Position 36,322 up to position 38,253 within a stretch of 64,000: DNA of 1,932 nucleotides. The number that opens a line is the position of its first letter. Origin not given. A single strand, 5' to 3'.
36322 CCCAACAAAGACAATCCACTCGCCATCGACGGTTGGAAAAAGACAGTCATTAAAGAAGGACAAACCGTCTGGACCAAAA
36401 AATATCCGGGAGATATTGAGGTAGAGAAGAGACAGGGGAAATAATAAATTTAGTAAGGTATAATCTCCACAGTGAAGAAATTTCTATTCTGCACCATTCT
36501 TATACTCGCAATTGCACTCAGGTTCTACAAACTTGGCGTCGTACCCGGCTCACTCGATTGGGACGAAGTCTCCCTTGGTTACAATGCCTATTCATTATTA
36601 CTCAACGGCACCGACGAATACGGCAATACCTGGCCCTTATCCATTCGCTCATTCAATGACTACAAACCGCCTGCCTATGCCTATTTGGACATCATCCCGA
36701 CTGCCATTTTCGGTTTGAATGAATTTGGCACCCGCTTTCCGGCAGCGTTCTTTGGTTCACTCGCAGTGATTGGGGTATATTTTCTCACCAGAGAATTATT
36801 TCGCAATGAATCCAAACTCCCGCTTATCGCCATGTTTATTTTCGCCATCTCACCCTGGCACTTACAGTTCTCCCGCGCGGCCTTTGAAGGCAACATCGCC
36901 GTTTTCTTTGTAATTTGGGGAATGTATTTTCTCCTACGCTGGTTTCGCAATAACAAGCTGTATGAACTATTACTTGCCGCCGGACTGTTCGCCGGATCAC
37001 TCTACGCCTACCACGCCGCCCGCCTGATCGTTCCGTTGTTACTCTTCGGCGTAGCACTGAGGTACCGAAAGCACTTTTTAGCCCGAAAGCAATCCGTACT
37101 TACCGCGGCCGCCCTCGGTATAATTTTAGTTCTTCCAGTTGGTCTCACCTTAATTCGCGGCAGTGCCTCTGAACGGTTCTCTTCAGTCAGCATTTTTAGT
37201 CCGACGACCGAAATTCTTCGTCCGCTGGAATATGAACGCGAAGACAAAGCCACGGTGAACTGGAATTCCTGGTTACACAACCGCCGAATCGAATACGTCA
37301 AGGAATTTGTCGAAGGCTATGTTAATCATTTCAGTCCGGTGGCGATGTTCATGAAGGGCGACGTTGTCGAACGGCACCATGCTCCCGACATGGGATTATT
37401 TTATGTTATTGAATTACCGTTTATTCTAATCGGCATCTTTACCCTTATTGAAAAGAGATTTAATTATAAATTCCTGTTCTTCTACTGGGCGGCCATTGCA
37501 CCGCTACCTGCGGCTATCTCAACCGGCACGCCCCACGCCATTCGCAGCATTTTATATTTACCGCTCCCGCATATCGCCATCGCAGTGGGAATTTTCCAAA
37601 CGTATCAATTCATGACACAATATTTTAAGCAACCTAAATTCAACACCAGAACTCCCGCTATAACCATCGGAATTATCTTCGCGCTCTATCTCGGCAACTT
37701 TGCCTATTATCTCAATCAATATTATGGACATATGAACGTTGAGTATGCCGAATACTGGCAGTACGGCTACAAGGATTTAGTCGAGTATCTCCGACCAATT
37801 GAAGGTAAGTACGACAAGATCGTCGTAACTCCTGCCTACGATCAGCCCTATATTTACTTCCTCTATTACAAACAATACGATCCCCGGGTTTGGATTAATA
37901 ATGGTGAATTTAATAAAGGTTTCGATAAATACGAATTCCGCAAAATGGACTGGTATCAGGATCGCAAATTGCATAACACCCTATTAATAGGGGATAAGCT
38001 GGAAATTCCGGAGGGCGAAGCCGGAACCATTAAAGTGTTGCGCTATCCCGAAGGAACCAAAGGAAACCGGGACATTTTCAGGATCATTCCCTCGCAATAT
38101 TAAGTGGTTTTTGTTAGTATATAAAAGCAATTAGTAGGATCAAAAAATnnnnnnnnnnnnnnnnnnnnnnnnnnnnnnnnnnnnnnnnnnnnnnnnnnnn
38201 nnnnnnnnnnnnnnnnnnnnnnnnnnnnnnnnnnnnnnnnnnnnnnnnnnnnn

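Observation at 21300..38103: Tandem array of nine GT-C (PMT/ArnT-like) membrane glycosyltransferase paralogs in 17 kb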

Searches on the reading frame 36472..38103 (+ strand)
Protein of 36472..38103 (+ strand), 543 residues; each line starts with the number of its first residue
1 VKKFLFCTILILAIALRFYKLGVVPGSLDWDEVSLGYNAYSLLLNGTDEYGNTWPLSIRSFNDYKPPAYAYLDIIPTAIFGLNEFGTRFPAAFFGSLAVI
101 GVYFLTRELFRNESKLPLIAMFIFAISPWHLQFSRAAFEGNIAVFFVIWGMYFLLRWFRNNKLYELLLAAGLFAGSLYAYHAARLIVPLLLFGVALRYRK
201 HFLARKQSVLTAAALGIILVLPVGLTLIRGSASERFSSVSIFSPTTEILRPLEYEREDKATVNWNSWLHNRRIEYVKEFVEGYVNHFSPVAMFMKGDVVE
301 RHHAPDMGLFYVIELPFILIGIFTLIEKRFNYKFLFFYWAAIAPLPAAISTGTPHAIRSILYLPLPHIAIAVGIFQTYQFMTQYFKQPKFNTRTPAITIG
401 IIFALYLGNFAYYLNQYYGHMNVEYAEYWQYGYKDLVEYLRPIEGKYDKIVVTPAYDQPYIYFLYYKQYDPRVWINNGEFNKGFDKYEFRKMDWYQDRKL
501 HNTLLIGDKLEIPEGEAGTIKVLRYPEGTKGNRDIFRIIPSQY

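Call 4: search_protein_families(library=pfam, proteins=[window:36472-38103:+], max_evalue=0.01)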
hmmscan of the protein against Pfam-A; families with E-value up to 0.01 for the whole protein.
window:36472-38103:+ (543 aa): 2 families
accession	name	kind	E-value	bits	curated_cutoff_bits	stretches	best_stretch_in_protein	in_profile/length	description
PF13231.12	PMT_2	-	5.7e-14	53.1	26.1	1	65-223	2-157/160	Dolichyl-phosphate-mannose-protein mannosyltransferase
PF02366.24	PMT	-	3e-10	40.5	22.7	1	9-174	3-175/245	Dolichyl-phosphate-mannose-protein mannosyltransferase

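Call 5: search_protein_families(library=ncbifam, proteins=[window:36472-38103:+], max_evalue=0.01)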
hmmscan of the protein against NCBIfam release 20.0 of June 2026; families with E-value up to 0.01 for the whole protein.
window:36472-38103:+ (543 aa): 2 families
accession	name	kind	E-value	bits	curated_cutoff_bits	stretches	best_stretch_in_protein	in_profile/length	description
TIGR03663.1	TIGR03663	subfamily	2.7e-11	43.1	126.25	1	5-211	3-196/435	flippase activity-associated protein Agl23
NF009784.2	PRK13279.1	equivalog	0.00043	19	567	1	56-125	54-120/539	lipid IV(A) 4-amino-4-deoxy-L-arabinosyltransferase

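Call 13: find_homologous_proteins(query=window:36472-38103:+, max_evalue=1e-10)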
Query window:36472-38103:+ (543 aa): 3963 proteins with E <= 1e-10 among 8000 candidates; the best 120 are listed.
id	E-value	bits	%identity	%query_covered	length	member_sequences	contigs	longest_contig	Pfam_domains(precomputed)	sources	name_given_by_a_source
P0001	0.0e+0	1241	100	100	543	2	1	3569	PF02366.25,PF13231.13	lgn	-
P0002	2.9e-272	922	73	100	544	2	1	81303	PF02366.25,PF13231.13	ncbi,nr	ncbi:MAG: glycosyltransferase family 39 protein [bacterium]|nr:glycosyltransferase family 39 protein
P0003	3.3e-249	846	68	100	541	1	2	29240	PF02366.25,PF13231.13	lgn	-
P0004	1.8e-246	837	68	100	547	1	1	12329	PF02366.25,PF13231.13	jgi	jgi:4-amino-4-deoxy-L-arabinose transferase-like glycosyltransferase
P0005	2.7e-231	787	65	100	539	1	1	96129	PF13231.13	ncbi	-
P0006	1.3e-218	745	61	100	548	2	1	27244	PF02366.25,PF13231.13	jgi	jgi:4-amino-4-deoxy-L-arabinose transferase-like glycosyltransferase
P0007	2.5e-217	741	61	99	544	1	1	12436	PF13231.13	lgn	-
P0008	9.0e-208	709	60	97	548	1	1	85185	PF13231.13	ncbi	-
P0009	1.3e-206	706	58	99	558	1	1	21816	PF13231.13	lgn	-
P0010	4.5e-204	697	58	100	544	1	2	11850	PF02366.25,PF13231.13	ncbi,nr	ncbi:MAG: glycosyltransferase family 39 protein [bacterium]|nr:glycosyltransferase family 39 protein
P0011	6.8e-194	664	57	96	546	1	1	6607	PF02366.25,PF13231.13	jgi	-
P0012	1.7e-192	659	55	99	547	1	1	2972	PF02366.25,PF13231.13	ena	-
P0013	1.3e-187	643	54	99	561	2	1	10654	PF13231.13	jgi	jgi:4-amino-4-deoxy-L-arabinose transferase-like glycosyltransferase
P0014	1.0e-152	528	47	98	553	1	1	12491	PF13231.13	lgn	-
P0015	5.2e-151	522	56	77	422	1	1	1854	-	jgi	jgi:hypothetical protein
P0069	5.6e-130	453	42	99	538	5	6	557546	PF13231.13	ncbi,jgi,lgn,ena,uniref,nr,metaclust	ncbi:hypothetical protein A2960_00720 [Candidatus Gottesmanbacteria bacterium RIFCSPLOWO2_01_FULL_39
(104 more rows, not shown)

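Call 14: find_encoding_contigs(protein=P0002, flank=10000, max_places=2)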
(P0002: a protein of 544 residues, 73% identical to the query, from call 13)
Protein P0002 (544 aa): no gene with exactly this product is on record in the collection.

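Call 15: find_encoding_contigs(protein=P0005, flank=10000, max_places=2)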
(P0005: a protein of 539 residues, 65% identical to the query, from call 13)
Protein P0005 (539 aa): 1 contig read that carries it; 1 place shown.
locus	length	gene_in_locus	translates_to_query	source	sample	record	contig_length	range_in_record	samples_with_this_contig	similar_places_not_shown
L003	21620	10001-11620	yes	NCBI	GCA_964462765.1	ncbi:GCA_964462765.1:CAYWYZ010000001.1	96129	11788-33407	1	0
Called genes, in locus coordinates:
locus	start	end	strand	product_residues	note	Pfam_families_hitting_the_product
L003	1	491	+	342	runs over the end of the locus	PF01170:UPF0020, PF05175:MTS (weak), PF03602:Cons_hypoth95 (weak), PF02475:TRM5-TYW2_MTfase (weak), PF13649:Methyltransf_25 (faint), PF13847:Methyltransf_31 (weak)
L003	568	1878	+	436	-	PF02689:Herpes_Helicase (faint), PF05970:PIF1, PF13191:AAA_16 (weak), PF13245:AAA_19, PF13604:AAA_30, PF13401:AAA_22 (weak), PF13479:AAA_24 (weak), PF13538:UvrD_C_2 (weak), +1 more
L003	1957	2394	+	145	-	-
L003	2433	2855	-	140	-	PF01243:PNPOx_N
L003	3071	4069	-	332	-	PF02615:Ldh_2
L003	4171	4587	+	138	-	PF00293:NUDIX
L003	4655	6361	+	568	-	PF13231:PMT_2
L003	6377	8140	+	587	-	PF02366:PMT, PF13231:PMT_2 (weak)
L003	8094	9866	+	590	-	PF13231:PMT_2 (weak)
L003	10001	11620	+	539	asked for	PF13231:PMT_2 (weak)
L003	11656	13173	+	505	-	PF00890:FAD_binding_2 (weak), PF01593:Amino_oxidase, PF13450:NAD_binding_8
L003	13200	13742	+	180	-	-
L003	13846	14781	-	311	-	PF00535:Glycos_transf_2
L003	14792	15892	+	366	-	PF13439:Glyco_transf_4, PF13579:Glyco_trans_4_4 (weak), PF00534:Glycos_transf_1, PF13692:Glyco_trans_1_4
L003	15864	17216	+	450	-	PF01943:Polysacc_synt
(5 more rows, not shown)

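Call 16: find_encoding_contigs(protein=P0069, flank=10000, max_places=2)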
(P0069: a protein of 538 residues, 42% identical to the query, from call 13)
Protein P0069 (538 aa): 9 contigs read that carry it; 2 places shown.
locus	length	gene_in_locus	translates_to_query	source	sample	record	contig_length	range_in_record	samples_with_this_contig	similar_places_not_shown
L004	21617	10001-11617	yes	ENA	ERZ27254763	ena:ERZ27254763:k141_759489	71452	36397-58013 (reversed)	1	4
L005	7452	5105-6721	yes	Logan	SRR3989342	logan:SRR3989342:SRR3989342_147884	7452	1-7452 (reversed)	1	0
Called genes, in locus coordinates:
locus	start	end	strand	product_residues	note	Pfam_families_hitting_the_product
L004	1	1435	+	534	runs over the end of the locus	-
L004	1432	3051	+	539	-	PF02366:PMT (weak), PF13231:PMT_2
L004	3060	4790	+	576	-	PF02366:PMT, PF13231:PMT_2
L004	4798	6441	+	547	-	PF13231:PMT_2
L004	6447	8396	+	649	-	-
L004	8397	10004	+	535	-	PF02366:PMT, PF13231:PMT_2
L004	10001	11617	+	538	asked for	PF13231:PMT_2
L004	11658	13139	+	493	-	PF00070:Pyr_redox (faint), PF00890:FAD_binding_2 (weak), PF01266:DAO (weak), PF01946:Thi4 (weak), PF03486:HI0933_like (faint), PF07992:Pyr_redox_2 (faint), PF13450:NAD_binding_8, PF01593:Amino_oxidase, +1 more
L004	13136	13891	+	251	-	PF00535:Glycos_transf_2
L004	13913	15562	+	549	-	-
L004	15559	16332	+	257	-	PF00535:Glycos_transf_2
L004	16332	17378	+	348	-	PF13439:Glyco_transf_4, PF00534:Glycos_transf_1, PF13692:Glyco_trans_1_4, PF13524:Glyco_trans_1_2, PF20706:GT4-conflict (weak)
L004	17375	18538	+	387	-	PF04188:Mannosyl_trans2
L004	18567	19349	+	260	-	PF01061:ABC2_membrane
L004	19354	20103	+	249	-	PF00005:ABC_tran, PF13304:AAA_21 (faint)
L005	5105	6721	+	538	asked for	PF13231:PMT_2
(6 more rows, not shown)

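Call 23: find_related_loci(query=window:36472-38103:+, collection=genome_contigs, flank=10000)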
Query window:36472-38103:+ (543 aa) in genome_contigs; peptide patterns used: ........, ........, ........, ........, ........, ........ (x = any residue, [..] = any of these).
43 stretches matched a pattern, but none encodes a relative of the query by tblastn (E <= 1e-3).

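Call 25: find_related_loci(query=A1, collection=genome_contigs, flank=10000)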
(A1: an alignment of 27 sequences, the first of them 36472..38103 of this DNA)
Query A1 (543 aa) in genome_contigs; peptide patterns used: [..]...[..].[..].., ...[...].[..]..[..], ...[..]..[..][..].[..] (x = any residue, [..] = any of these).
599 stretches matched a pattern (row limit reached: there are more); 539 encode a relative of the query (tblastn E <= 1e-3); the best 80 are kept; 80 distinct loci.
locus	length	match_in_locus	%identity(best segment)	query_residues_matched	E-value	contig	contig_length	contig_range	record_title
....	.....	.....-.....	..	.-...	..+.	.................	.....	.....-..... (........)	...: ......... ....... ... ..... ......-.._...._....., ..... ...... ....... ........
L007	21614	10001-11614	65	1-543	0e+0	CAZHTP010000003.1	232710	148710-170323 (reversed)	MAG TPA_asm: uncultured Gammaproteobacteria bacterium isolate SRP192515_co2_50 genome assembly, contig: NODE_21_length_2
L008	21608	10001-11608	44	1-537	3e-143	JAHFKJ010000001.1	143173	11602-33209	MAG: Candidatus Gottesmanbacteria bacterium isolate nzgw407 NODE_132_length_143174_cov_4.151902, whole genome shotgun se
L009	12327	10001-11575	44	3-533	8e-136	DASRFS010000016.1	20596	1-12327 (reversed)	MAG TPA_asm: Patescibacteria group bacterium isolate SMAG_U10038 k141_709951, whole genome shotgun sequence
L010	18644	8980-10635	42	2-537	8e-134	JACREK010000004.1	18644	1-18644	MAG: Candidatus Gottesmanbacteria bacterium isolate NC_groundwater_1697_Pr3_B-0.1um_39_16 SR-2_scaffold_141_34783, whole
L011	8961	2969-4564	45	1-533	4e-133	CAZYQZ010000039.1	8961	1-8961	MAG TPA_asm: uncultured Gammaproteobacteria bacterium isolate SRP292972_co1_80 genome assembly, contig: NODE_3226_length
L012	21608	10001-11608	42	2-537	9e-133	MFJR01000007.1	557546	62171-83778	MAG: Candidatus Gottesmanbacteria bacterium RIFCSPLOWO2_01_FULL_39_12b rifcsplowo2_01_scaffold_21, whole genome shotgun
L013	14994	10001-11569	43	5-529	2e-132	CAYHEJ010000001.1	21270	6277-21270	MAG TPA_asm: uncultured Gammaproteobacteria bacterium isolate ERP119705_co10_156 genome assembly, contig: NODE_2077_leng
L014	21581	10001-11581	45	2-531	2e-132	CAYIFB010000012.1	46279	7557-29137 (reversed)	MAG TPA_asm: uncultured Gammaproteobacteria bacterium isolate ERP119705_co19_135 genome assembly, contig: NODE_453_lengt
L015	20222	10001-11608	43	5-523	1e-130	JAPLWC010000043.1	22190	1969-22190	MAG: Candidatus Gottesmanbacteria bacterium isolate LacPavin_0920_SED3_MAG_47_8 LacPavin_0920_SED3_scaffold_1177878, who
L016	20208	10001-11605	43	3-537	1e-130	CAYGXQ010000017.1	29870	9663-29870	MAG TPA_asm: uncultured Gammaproteobacteria bacterium isolate ERP119294_co1_458 genome assembly, contig: NODE_1724_lengt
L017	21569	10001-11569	43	5-523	3e-130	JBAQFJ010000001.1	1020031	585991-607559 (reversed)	MAG: Microgenomates group bacterium isolate MFD12003_ilm_asm_bin4 k127_26405, whole genome shotgun sequence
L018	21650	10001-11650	41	3-542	7e-130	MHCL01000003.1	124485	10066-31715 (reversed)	MAG: Candidatus Chisholmbacteria bacterium RIFCSPLOWO2_01_FULL_49_14 rifcsplowo2_01_scaffold_1111, whole genome shotgun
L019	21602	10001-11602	44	1-523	2e-129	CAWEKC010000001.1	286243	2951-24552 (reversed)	MAG: Candidatus Gottesmanbacteria bacterium isolate MFD05942.bin.1.195 genome assembly, contig: contig_12616, whole geno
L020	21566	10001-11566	43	2-539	4e-129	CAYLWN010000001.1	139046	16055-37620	MAG TPA_asm: uncultured Gammaproteobacteria bacterium isolate SRP050083_co1_444 genome assembly, contig: NODE_11_length_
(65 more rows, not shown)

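Call 31: list_cluster_members(proteins=[P0121, window:36472-38103:+, window:31280-32836:-, window:34942-36444:+, window:22958-24739:+])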
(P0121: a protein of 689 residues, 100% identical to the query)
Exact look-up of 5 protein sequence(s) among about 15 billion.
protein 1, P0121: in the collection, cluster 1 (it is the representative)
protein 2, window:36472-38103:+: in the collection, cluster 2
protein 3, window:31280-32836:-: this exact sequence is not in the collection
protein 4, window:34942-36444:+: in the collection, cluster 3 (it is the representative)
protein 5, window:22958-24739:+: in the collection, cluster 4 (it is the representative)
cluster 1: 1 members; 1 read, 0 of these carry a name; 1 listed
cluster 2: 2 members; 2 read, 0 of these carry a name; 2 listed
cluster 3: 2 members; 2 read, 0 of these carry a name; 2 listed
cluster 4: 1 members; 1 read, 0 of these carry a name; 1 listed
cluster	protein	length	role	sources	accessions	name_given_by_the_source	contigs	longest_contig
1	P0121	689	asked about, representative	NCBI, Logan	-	-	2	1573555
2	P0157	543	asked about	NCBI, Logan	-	-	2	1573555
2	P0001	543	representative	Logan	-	-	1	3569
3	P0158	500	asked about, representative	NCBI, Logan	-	-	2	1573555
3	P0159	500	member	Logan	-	-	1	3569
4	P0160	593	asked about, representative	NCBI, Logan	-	-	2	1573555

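Call 41: search_solved_structures(query=A1, max_evalue=1)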
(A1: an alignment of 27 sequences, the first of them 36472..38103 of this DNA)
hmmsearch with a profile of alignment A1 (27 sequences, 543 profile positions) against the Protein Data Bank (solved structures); distinct sequences matched with E-value up to 1: 1.
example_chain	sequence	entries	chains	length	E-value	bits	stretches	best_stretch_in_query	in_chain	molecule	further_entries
5ezm_A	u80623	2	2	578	0.0026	19.9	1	66-132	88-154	4-amino-4-deoxy-L-arabinose transferase or related glycosyltransferases of PMT family | 4-amino-4-deoxy-L-arabinose (L-Ara4N) transferase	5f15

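Call 42: predict_structure(alignment_id=A1)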
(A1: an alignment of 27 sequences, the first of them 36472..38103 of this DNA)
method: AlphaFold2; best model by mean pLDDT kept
length: 543 residues; sequences in the alignment: 27
mean_pLDDT: 88.8   pTM: 0.88
mean pLDDT of the five models: 88.8, 88.4, 86.4, 86.1, 85.7
residues with pLDDT >= 90: 318; 70-90: 195; 50-70: 30; < 50: 0
segments of 3 or more residues with pLDDT < 50: none
pLDDT, mean of each block of 10 residues (from residue 1): 94 95 87 92 91 84 83 96 94 95 96 91 93 74 96 96 97 95 94 96 96 96 82 70 66 76 77 84 90 88 89 95 93 94 92 81 96 93 75 78 91 93 87 92 94 89 92 79 88 93 93 89 81 86 78
secondary structure, 60 per line:
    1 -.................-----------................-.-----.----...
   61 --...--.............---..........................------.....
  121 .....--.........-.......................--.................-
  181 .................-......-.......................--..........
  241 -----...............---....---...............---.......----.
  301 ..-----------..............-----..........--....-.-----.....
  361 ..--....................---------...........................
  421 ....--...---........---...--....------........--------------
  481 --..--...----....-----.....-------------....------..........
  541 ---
elements in order: H2-18 H30-45 E58-60 E63-65 H68-80 H84-109 H116-125 H128-136 H138-160 H163-179 H181-197 H199-204 H206-228 H231-239 H246-260 H264-267 H271-285 H289-295 H314-327 H333-342 H345-348 H356-362 H365-384 H394-424 H433-440 E449-452 H459-466 E487-489 H494-497 E503-507 E521-524 E534-540

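Call 45: fold_search(model_id=the predicted structure, library=pdb)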
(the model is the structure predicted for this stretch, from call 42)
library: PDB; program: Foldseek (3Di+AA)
matches with E <= 10: 164; with E <= 0.001: 30
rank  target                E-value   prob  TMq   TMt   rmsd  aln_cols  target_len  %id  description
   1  8b6l_I                3.8e-09  1.00  0.49  0.40  14.4       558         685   13  Subtomogram average of the human Sec61-TRAP-OSTA-translocon (released 2022-12-07)
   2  7e9s_A                1.6e-08  1.00  0.52  0.35  12.7       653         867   13  Archaeal oligosaccharyltransferase AglB from Archaeoglobus fulgidus in complex with an inhibitory peptide and a dolich (released 2021-09-08)
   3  8agc_A                3.3e-08  1.00  0.54  0.43  12.8       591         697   13  Structure of yeast oligosaccharylransferase complex with lipid-linked oligosaccharide and non-acceptor peptide bound (released 2022-12-07)
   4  6s7o_A                3.6e-08  1.00  0.51  0.44  12.6       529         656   12  Cryo-EM structure of human oligosaccharyltransferase complex OST-A (released 2019-12-18)
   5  9n9j_I                5.7e-08  1.00  0.52  0.42  13.6       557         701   12  Structure of a GRP94 folding intermediate engaged with a CCDC134- and FKBP11-bound secretory translocon (released 2025-11-19)
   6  3wak                  8.2e-08  1.00  0.49  0.33  12.2       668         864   13  Crystal structure of the Archaeoglobus fulgidus oligosaccharyltransferase (O29867_ARCFU) in the apo form (released 2013-10-30)
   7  6ftg_5                1.0e-07  1.00  0.48  0.41  14.0       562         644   14  Subtomogram average of OST-containing ribosome-translocon complexes from canine rough microsomal membranes (released 2018-03-21)
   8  8pn9_A                1.4e-07  1.00  0.51  0.43  11.4       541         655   13  Structure of human oligosaccharyltransferase OST-A complex bound to NGI-1 (released 2024-05-08)
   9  5gmy_A                1.5e-07  1.00  0.49  0.34  12.5       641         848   13  Crystal structure of the Archaeoglobus fulgidus oligosaccharyltransferase (O29867_ARCFU) tethered with an acceptor pep (released 2017-02-01)
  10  6s7t_A                2.3e-07  1.00  0.52  0.41  12.1       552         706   13  Cryo-EM structure of human oligosaccharyltransferase complex OST-B (released 2019-12-18)
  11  5ogl_A                2.3e-07  1.00  0.50  0.40  13.5       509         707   15  Structure of bacterial oligosaccharyltransferase PglB in complex with an acceptor peptide and an lipid-linked oligosac (released 2017-10-25)
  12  8agb_A                2.7e-07  1.00  0.50  0.43  11.9       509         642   11  Structure of yeast oligosaccharylransferase complex with lipid-linked oligosaccharide bound (released 2022-12-07)
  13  3rce_A                2.7e-07  1.00  0.49  0.40  12.9       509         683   14  Bacterial oligosaccharyltransferase PglB (released 2011-06-15)
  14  6gxc_A                2.7e-07  1.00  0.49  0.39  13.1       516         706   15  Bacterial oligosaccharyltransferase PglB in complex with an inhibitory peptide and a reactive lipid-linked oligosaccha (released 2018-11-14)
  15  8age_A                3.8e-07  1.00  0.52  0.45  11.2       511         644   15  Structure of yeast oligosaccharylransferase complex with acceptor peptide bound (released 2022-12-07)
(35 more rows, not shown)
